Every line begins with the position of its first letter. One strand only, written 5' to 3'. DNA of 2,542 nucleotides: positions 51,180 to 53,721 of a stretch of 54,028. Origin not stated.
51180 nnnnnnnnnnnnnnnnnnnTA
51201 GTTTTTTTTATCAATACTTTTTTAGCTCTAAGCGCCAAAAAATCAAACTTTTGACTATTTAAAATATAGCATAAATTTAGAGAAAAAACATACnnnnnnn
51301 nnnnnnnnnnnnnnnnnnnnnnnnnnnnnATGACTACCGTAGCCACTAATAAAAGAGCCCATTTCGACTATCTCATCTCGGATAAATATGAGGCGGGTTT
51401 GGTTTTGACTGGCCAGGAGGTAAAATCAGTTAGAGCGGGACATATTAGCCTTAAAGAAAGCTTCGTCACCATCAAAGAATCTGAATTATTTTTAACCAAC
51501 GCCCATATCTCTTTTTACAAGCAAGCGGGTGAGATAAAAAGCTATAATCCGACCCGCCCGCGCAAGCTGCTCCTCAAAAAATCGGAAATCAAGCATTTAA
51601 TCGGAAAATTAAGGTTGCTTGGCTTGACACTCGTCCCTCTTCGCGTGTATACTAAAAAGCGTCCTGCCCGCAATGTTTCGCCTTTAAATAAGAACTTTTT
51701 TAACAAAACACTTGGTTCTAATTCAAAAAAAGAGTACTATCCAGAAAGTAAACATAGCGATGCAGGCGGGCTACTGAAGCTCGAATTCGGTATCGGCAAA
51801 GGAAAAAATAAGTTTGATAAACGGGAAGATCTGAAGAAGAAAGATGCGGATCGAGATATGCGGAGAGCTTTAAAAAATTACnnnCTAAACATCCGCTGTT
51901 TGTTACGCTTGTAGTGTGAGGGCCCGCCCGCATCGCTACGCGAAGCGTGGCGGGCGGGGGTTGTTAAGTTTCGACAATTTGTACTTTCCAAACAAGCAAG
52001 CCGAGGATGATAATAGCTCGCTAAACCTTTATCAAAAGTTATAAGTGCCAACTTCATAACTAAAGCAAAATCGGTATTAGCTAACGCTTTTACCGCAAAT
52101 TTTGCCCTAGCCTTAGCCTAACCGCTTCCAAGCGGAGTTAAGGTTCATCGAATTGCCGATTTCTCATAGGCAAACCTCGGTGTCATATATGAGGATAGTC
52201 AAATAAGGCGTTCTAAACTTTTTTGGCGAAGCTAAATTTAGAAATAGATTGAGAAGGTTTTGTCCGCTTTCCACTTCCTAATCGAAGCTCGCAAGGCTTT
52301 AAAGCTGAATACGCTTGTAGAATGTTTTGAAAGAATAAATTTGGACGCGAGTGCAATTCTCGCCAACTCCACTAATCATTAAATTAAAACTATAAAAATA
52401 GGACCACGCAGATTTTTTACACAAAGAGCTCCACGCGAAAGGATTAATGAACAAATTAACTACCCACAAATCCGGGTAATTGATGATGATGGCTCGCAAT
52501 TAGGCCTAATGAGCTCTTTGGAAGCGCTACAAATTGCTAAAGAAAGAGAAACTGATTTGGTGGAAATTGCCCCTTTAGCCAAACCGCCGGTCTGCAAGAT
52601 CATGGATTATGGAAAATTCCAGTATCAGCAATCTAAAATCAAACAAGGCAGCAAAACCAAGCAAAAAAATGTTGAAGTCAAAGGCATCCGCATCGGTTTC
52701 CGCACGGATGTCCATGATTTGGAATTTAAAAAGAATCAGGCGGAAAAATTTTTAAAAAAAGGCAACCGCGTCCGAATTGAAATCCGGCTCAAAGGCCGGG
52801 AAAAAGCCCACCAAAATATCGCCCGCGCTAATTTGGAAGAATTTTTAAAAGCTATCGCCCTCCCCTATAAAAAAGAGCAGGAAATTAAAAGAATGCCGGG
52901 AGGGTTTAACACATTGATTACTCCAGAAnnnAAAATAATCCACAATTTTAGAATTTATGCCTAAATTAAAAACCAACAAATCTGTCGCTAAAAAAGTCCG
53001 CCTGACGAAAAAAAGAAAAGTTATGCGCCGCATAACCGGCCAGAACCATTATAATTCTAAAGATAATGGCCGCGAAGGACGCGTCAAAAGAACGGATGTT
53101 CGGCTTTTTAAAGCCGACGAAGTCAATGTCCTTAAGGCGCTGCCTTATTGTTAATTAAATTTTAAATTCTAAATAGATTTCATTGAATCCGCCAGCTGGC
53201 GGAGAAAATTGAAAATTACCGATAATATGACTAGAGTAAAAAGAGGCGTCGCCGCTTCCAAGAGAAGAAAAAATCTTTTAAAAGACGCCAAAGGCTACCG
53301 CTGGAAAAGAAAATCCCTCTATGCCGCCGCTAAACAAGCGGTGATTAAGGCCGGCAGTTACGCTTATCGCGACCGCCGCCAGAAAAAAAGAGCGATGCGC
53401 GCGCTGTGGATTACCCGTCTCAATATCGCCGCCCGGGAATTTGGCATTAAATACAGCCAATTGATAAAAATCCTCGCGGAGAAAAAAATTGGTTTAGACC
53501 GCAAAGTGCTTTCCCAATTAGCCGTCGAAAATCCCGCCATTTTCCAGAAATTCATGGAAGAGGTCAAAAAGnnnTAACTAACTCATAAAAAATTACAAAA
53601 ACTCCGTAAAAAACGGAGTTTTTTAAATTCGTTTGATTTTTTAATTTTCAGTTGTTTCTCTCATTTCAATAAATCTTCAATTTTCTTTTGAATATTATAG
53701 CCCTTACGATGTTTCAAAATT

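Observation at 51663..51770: smpB carries the same hairpin element, itself split by a nested 72-nt insert; both are multiples of 3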

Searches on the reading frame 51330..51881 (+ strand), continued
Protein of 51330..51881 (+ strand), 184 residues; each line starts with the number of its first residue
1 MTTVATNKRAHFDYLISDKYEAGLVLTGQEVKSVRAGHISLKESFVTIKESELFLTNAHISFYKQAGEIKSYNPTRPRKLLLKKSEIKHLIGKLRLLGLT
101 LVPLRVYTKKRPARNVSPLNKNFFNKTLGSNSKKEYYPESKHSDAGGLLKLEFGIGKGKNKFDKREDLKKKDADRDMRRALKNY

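Call 40: find_encoding_contigs(protein=P0002, flank=3000, max_places=2)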
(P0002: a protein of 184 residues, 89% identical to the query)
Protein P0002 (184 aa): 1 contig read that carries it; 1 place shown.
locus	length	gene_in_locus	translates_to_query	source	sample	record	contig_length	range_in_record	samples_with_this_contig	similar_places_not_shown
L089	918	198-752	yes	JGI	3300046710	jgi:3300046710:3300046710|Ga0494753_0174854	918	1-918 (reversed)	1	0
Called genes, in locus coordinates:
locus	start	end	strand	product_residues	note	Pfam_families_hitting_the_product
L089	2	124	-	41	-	?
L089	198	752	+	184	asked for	PF01668:SmpB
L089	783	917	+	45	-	?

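Call 41: find_encoding_contigs(protein=P0006, flank=10000, max_places=2)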
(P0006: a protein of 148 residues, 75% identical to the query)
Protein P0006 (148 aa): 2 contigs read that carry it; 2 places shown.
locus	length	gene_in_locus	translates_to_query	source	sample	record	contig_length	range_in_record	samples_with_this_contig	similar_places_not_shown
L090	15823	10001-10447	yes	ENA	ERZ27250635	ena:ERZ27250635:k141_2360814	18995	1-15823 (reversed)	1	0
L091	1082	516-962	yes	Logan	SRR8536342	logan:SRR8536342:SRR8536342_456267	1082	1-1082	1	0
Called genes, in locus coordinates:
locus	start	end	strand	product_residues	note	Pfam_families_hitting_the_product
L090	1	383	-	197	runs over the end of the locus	PF02142:MGS, PF01808:AICARFT_IMPCHas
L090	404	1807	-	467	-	PF09334:tRNA-synt_1g (faint)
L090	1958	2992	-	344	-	PF04055:Radical_SAM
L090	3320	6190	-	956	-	PF00133:tRNA-synt_1, PF09334:tRNA-synt_1g (faint), PF01406:tRNA-synt_1e (weak), PF08264:Anticodon_1, PF19302:DUF5915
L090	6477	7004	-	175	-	PF00293:NUDIX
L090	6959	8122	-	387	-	PF13439:Glyco_transf_4, PF20706:GT4-conflict, PF00534:Glycos_transf_1, PF13692:Glyco_trans_1_4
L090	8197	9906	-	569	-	PF03485:Arg_tRNA_synt_N, PF00750:tRNA-synt_1d, PF05746:DALR_1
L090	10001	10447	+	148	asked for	PF01668:SmpB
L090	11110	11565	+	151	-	PF05198:IF3_N, PF00707:IF3_C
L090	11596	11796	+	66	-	PF01632:Ribosomal_L35p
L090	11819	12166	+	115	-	PF00453:Ribosomal_L20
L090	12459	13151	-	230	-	PF00702:Hydrolase (weak), PF12710:HAD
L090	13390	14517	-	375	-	PF13205:Big_5 (faint), PF03734:YkuD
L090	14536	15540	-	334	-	PF02449:Glyco_hydro_42 (faint), PF00331:Glyco_hydro_10 (weak)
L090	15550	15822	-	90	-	?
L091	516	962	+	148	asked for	PF01668:SmpB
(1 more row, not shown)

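Call 70: search_protein_families(library=pfam, proteins=[L088:657-899:+], max_evalue=0.01)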
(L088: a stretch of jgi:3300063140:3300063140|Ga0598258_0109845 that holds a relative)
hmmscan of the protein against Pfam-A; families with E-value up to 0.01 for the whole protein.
L088:657-899:+ (81 aa): 2 families
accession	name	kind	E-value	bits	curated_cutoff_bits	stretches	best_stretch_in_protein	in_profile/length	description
PF01541.30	GIY-YIG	-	1.6e-16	60.8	22.6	1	1-69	1-72/78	GIY-YIG catalytic domain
PF10544.15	T5orf172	-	0.00026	21.9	20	1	3-71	2-69/101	T5orf172 domain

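Call 77: predict_structure(alignment_id=A1)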
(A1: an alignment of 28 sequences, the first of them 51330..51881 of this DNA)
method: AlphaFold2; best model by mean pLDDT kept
length: 184 residues; sequences in the alignment: 28
mean_pLDDT: 46.3   pTM: 0.29
mean pLDDT of the five models: 46.3, 42.6, 42.4, 37.8, 36.8
residues with pLDDT >= 90: 0; 70-90: 14; 50-70: 50; < 50: 120
segments of 3 or more residues with pLDDT < 50: 5-7, 9-13, 36-38, 46-103, 108-146, 154-156
pLDDT, mean of each block of 10 residues (from residue 1): 46 52 54 52 49 43 33 26 33 37 48 40 34 34 49 51 65 79 66
secondary structure, 60 per line:
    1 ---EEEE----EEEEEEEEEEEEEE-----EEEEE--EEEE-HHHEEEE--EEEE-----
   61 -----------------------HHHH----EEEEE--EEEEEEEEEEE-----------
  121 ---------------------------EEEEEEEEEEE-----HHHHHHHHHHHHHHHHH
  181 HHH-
elements in order: E4-7 E12-25 E31-35 E38-41 E46-49 E52-55 H84-87 E92-96 E99-109 E148-158 H164-183
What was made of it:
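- Checked: A low-confidence AlphaFold model gives strands 99-109 and 148-158 with coil between (call 77).
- The structural model is of low confidence (pLDDT 46, call 77).
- Tried and rejected: The AlphaFold model of SmpB was too poor (pLDDT 46) to say where the loop points (call 77).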

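Call 103: list_cluster_members(proteins=[P0001])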
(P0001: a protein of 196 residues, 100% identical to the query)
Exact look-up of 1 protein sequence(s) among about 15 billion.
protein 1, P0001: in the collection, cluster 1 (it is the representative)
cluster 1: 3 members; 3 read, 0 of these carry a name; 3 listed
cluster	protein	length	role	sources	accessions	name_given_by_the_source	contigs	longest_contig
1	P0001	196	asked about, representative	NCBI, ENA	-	-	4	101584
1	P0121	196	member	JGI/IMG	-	-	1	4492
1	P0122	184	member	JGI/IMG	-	-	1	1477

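Call 108: search_protein_families(library=ncbifam, proteins=[L088:657-899:+, window:51330-51881:+], max_evalue=0.001)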
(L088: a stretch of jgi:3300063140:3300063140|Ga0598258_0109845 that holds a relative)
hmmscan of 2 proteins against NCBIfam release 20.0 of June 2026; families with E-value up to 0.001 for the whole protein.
L088:657-899:+ (81 aa): 1 family
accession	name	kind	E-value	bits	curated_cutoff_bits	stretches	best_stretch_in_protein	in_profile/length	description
TIGR01453.1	grpIintron_endo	subfamily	3.5e-05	23.9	56.05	1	3-34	3-34/215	group I intron endonuclease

window:51330-51881:+ (184 aa): 2 families
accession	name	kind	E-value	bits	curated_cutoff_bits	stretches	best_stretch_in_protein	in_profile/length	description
NF003843.0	PRK05422.1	equivalog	1.1e-50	171.3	130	2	2-112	11-120/156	SsrA-binding protein SmpB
TIGR00086.1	smpB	equivalog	1.5e-46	158.1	119.1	2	4-111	2-108/144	SsrA-binding protein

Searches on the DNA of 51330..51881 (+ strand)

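Call 75: search_rna_families(sources=[L167, L219, L223, L092, L156, L109, L116, L031, L037], threshold=gathering)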
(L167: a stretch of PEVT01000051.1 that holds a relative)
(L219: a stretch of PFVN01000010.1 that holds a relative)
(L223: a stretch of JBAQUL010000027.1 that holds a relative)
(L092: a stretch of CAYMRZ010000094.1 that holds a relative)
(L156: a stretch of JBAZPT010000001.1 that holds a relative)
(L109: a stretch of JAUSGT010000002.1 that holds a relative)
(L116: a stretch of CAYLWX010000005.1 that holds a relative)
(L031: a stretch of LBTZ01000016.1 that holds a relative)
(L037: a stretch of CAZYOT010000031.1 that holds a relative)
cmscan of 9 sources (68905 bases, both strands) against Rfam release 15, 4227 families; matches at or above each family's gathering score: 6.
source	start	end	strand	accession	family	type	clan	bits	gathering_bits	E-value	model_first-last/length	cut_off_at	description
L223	4683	6335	+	RF00177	SSU_rRNA_bacteria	Gene; rRNA;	CL00111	1278.5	50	0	1-1533/1533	no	Bacterial small subunit ribosomal RNA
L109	1357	2836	+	RF00177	SSU_rRNA_bacteria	Gene; rRNA;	CL00111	1270.5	50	0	1-1533/1533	no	Bacterial small subunit ribosomal RNA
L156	3231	5690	-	RF00177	SSU_rRNA_bacteria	Gene; rRNA;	CL00111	1158.2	50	0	1-1533/1533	no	Bacterial small subunit ribosomal RNA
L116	2932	3338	-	RF00023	tmRNA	Gene;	CL00001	133.4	47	6.1e-52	1-374/374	no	transfer-messenger RNA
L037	9299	9702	+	RF00023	tmRNA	Gene;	CL00001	107.3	47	6.2e-41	1-374/374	no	transfer-messenger RNA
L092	1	97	-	RF00177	SSU_rRNA_bacteria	Gene; rRNA;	CL00111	57.8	50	8.7e-14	1-98/1533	3'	Bacterial small subunit ribosomal RNA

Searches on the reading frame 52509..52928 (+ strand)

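Call 93: search_protein_families(library=pfam, proteins=[window:52509-52928:+], max_evalue=0.01)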
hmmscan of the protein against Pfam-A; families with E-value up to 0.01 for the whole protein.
window:52509-52928:+ (140 aa): 3 families
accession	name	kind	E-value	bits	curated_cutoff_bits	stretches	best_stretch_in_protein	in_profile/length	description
PF00707.27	IF3_C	-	1.4e-19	70.2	34.8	1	55-129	1-75/86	Translation initiation factor IF-3, C-terminal domain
PF05198.21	IF3_N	-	7.3e-19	68.2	26.9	1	1-45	23-67/70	Translation initiation factor IF-3, N-terminal domain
PF14877.11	mIF3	-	0.00043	20.5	33.8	1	35-102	108-173/177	Mitochondrial translation initiation factor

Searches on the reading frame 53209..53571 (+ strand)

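Call 93: search_protein_families(library=pfam, proteins=[window:53209-53571:+], max_evalue=0.01)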
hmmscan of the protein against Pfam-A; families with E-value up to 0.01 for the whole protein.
window:53209-53571:+ (121 aa): 1 family
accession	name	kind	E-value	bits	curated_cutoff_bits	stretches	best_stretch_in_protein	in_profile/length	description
PF00453.23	Ribosomal_L20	-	2.1e-38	131.2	30.8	1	9-114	1-106/107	Ribosomal protein L20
